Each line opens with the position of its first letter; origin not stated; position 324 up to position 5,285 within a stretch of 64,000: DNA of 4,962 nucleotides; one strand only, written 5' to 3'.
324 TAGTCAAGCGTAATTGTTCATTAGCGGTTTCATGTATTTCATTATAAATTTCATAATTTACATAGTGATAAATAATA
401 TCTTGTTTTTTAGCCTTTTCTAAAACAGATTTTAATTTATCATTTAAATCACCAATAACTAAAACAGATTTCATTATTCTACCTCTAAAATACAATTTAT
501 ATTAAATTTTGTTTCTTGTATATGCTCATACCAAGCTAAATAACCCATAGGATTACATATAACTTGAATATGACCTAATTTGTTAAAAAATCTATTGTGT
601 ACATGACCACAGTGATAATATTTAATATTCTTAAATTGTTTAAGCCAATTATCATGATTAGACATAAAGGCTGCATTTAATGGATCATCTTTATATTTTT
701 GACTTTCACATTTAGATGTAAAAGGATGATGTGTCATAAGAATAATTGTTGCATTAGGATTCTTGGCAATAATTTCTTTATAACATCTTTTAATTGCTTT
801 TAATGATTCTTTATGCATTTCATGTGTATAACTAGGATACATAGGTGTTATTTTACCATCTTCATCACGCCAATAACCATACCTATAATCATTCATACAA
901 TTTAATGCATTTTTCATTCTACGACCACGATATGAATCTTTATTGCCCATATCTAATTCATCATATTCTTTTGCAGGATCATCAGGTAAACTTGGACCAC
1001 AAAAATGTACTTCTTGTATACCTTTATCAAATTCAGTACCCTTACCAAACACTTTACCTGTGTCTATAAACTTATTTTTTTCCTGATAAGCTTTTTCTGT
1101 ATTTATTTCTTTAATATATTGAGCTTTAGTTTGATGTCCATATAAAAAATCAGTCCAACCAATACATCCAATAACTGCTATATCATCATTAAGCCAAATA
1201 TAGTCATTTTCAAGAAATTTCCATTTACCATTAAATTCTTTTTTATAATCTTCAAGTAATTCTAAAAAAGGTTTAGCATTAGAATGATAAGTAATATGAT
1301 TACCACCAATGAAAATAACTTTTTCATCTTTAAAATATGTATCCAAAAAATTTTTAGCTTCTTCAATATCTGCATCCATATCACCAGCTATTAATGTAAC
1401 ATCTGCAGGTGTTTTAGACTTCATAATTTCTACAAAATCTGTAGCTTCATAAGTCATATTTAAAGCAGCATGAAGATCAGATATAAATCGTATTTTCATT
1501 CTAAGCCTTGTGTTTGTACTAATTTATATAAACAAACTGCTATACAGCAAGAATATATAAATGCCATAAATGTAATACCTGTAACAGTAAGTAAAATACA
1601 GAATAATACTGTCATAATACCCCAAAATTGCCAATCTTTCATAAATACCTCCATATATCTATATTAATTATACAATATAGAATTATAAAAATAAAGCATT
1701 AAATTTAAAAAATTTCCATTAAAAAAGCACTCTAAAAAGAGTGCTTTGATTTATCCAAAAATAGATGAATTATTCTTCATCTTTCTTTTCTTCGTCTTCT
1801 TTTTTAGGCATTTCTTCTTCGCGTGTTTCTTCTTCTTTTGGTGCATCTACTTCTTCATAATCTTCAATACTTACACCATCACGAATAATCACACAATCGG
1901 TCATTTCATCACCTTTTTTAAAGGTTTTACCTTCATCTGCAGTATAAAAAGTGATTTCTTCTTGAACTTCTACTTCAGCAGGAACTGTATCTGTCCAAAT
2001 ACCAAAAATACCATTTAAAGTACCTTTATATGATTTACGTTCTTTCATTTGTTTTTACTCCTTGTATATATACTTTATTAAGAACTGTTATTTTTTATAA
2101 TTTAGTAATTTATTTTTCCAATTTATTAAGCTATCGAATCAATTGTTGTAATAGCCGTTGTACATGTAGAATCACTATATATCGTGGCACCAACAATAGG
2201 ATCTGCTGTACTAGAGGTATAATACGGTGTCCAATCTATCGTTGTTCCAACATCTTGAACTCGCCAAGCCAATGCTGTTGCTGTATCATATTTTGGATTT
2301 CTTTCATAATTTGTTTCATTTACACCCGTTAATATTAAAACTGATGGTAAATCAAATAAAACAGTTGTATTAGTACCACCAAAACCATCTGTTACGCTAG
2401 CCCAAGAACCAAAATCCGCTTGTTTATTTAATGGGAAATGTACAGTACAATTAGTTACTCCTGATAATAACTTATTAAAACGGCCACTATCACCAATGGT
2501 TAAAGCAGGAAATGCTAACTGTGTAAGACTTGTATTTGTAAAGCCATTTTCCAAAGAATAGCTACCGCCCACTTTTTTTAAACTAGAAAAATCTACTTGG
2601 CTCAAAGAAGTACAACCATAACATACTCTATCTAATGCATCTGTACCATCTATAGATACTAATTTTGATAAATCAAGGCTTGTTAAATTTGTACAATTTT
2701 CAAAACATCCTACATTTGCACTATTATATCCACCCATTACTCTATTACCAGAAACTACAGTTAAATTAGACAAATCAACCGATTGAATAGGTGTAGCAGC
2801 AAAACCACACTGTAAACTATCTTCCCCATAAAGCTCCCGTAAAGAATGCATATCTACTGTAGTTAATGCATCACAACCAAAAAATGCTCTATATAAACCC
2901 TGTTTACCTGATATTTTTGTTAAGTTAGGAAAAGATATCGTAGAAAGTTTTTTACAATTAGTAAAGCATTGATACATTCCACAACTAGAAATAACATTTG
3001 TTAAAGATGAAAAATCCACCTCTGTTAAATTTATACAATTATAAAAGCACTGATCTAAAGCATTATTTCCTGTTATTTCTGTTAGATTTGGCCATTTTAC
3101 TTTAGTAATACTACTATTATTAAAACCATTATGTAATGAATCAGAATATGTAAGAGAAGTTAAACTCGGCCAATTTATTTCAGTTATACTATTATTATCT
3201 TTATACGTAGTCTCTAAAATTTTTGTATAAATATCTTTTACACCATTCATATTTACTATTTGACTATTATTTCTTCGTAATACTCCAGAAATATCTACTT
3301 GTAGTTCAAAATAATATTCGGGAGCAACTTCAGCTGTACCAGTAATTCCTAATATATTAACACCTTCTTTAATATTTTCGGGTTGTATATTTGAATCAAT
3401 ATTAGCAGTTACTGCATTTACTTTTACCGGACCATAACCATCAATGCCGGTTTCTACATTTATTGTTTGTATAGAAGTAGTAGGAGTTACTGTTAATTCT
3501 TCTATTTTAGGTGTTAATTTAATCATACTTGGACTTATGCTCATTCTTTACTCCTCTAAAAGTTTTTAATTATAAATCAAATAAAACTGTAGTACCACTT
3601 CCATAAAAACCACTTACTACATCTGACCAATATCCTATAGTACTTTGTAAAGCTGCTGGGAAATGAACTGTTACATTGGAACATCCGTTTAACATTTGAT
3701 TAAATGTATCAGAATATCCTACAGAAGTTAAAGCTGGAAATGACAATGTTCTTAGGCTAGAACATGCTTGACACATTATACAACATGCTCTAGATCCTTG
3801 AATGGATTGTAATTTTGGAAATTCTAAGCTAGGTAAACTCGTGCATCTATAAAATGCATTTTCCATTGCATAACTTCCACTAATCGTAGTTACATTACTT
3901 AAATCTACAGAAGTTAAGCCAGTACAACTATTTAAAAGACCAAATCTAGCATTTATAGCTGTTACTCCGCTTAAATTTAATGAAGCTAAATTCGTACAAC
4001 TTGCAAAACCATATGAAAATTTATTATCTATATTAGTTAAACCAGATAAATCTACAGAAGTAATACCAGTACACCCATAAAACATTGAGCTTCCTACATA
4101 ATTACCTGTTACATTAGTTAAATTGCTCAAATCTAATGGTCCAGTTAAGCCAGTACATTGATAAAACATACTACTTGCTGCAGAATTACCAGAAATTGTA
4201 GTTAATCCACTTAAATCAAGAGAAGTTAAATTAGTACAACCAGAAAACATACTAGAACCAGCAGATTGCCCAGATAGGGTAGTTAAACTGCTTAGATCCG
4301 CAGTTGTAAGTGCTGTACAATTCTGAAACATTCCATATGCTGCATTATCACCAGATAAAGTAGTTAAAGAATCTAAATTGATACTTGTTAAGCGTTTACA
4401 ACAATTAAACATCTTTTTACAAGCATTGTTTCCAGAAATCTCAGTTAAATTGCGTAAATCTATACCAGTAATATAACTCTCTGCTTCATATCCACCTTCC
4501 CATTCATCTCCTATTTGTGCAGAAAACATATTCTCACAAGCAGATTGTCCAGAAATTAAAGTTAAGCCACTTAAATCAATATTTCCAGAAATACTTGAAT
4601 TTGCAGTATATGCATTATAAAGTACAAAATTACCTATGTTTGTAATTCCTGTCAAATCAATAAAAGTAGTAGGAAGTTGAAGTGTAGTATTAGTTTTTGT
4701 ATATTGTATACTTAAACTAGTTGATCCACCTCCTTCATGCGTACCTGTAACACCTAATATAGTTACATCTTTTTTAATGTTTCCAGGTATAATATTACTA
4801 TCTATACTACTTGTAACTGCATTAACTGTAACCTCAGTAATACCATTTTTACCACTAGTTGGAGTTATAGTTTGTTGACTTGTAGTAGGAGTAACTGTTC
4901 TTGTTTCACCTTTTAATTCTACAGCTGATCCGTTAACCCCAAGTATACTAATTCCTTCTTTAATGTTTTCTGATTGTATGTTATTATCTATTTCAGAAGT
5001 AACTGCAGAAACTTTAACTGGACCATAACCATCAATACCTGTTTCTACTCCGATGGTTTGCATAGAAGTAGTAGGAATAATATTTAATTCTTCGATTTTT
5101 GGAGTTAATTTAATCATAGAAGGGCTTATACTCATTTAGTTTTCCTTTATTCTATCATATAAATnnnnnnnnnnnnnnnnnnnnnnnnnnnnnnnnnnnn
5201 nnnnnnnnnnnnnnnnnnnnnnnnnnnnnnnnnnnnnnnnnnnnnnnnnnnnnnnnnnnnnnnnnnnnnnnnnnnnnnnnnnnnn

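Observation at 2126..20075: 18-kb receptor-binding supermodule: seven BspA-type LRR proteins and four fibre proteins built by N-terminal domain swapping and segmental duplication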

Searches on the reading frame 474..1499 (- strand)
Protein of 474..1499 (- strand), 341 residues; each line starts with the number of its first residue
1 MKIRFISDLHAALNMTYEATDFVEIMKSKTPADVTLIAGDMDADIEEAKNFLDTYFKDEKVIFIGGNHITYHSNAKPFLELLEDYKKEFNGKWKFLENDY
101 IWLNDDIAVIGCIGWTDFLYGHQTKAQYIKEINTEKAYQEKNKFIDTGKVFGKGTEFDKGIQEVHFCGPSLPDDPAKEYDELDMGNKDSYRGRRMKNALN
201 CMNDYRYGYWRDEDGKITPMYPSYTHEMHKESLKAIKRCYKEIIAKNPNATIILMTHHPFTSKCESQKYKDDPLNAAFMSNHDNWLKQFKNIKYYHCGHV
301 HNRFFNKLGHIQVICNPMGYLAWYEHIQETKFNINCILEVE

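Call 6: search_protein_families(library=pfam, proteins=[window:474-1499:-], max_evalue=0.01)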
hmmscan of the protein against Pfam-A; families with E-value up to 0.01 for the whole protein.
window:474-1499:- (341 aa): 2 families
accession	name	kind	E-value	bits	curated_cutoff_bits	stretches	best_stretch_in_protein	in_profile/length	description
PF00149.33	Metallophos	-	3.8e-11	44.2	21.5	2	1-123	1-117/191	Calcineurin-like phosphoesterase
PF12850.12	Metallophos_2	-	2.9e-06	27.8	27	1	1-76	1-66/154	Calcineurin-like phosphoesterase superfamily domain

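Call 33: find_related_loci(query=window:474-1499:-, collection=viral_contigs, flank=10000)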
Query window:474-1499:- (341 aa) in viral_contigs; peptide patterns used: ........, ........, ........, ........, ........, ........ (x = any residue, [..] = any of these).
6 stretches matched a pattern, but none encodes a relative of the query by tblastn (E <= 1e-3).

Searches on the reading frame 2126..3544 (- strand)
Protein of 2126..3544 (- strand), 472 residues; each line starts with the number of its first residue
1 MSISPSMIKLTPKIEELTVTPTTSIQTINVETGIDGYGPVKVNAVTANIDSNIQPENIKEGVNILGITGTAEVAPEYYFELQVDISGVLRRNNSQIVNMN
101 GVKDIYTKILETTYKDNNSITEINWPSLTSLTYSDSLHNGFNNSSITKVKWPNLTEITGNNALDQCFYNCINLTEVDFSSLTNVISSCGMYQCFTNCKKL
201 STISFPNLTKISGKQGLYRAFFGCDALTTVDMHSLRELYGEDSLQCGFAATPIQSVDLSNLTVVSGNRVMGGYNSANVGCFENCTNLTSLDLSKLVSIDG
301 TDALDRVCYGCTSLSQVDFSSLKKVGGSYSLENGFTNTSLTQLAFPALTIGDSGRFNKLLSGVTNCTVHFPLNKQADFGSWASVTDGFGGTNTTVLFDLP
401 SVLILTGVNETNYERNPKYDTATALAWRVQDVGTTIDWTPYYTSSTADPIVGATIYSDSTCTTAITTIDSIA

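Call 4: search_protein_families(library=pfam, proteins=[window:2126-3544:-], max_evalue=0.01)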
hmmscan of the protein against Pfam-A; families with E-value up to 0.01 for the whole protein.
window:2126-3544:- (472 aa): 1 family
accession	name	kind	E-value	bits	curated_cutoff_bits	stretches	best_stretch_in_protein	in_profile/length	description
PF13306.12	LRR_5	-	3.8e-13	49.9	27.7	3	165-241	6-72/127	BspA type Leucine rich repeat region (6 copies)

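Call 5: search_protein_families(library=phrogs, proteins=[window:2126-3544:-], max_evalue=0.001)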
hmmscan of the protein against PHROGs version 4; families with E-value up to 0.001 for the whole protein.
window:2126-3544:- (472 aa): 2 families
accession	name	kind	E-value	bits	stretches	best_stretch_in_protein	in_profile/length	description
phrog_9915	-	unknown function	1.4e-05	23.6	1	164-231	1279-1345/1813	-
phrog_38337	-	unknown function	0.00011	22.1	1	20-74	429-481/622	-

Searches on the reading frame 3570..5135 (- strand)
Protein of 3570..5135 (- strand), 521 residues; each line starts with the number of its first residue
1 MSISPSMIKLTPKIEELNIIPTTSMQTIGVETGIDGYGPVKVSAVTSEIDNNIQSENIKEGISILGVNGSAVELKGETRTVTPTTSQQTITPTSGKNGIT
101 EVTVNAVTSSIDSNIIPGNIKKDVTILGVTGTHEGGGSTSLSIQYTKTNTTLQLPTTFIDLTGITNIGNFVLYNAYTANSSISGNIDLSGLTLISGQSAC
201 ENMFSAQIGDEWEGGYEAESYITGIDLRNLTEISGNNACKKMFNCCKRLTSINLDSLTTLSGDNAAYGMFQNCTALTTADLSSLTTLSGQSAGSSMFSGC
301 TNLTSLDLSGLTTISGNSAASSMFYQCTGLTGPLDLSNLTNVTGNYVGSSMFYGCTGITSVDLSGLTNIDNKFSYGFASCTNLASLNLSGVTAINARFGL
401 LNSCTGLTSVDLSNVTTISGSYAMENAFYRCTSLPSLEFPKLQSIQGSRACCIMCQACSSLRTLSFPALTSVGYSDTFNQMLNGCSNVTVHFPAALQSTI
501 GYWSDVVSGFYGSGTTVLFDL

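Call 4: search_protein_families(library=pfam, proteins=[window:3570-5135:-], max_evalue=0.01)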
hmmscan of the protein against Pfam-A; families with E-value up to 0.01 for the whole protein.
window:3570-5135:- (521 aa): 6 families
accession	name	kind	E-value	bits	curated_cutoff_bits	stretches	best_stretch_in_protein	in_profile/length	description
PF13306.12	LRR_5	-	5.5e-15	55.8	27.7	2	343-419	44-116/127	BspA type Leucine rich repeat region (6 copies)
PF12799.13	LRR_4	-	1.9e-07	31.5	27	0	381-419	1-40/44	Leucine Rich repeats (2 copies)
PF03382.20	DUF285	-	5.7e-07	29.7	25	1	239-356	3-111/120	Mycoplasma protein of unknown function, DUF285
PF23952.1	LRR_EndoS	-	0.0012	19.5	27.9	0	270-310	44-91/116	Endo-beta-N-acetylglucosaminidase EndoS LRR domain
PF25013.1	LRR_Zer-1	-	0.002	18.7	27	0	357-428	9-77/137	Zer-1-like, Leucine-rich repeats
PF13855.12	LRR_8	-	0.0037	17.5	27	0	294-310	18-34/61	Leucine rich repeat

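Call 5: search_protein_families(library=phrogs, proteins=[window:3570-5135:-], max_evalue=0.001)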
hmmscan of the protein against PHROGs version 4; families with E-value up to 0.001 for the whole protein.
window:3570-5135:- (521 aa): 2 families
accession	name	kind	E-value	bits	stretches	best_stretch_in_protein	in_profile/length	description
phrog_9915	-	unknown function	7.7e-16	57.6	2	294-515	1225-1448/1813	-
phrog_38337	-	unknown function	2.5e-06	27.4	1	76-165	423-512/622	-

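Call 91: search_protein_families(library=ncbifam, proteins=[window:3570-5135:-], max_evalue=0.01)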
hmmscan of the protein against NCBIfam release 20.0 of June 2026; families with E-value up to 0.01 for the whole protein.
window:3570-5135:- (521 aa): 1 family
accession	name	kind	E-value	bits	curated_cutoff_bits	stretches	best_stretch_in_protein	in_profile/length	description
TIGR02167.2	Liste_lipo_26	repeat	1.2e-15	56.9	30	2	296-310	1-15/26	PARCEL repeat-containing surface protein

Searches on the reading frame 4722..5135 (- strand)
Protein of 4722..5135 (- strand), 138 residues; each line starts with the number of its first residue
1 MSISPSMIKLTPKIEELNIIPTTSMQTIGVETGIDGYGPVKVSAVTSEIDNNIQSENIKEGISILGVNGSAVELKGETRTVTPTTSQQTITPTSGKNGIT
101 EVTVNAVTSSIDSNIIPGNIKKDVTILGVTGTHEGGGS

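Call 52: find_homologous_proteins(query=window:4722-5135:-)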
Query seq(138 aa) (138 aa): 319 proteins with E <= 0.001 among 371 candidates; the best 120 are listed.
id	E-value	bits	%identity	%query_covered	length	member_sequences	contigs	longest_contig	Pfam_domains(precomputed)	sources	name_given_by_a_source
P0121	6.1e-47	177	55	88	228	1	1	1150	-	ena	-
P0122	5.2e-40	154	64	88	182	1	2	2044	-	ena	-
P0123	1.3e-38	150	53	95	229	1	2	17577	-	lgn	-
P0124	1.8e-37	146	65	90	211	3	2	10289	-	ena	-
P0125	3.1e-37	145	61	92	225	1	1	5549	-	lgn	-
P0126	1.8e-36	143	50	89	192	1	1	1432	-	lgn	-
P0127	5.6e-36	141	63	90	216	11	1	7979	-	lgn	-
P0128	1.2e-35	140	65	83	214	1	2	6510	-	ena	-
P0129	2.8e-35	139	65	83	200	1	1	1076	-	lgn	-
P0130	6.2e-34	135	54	88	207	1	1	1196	-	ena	-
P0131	9.2e-34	134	66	83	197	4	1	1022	-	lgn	-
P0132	9.0e-33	131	51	91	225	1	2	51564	-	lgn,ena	-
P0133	9.9e-33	131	57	88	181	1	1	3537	-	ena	-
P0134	1.4e-32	130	59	93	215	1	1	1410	-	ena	-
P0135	2.3e-32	130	51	91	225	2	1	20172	-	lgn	-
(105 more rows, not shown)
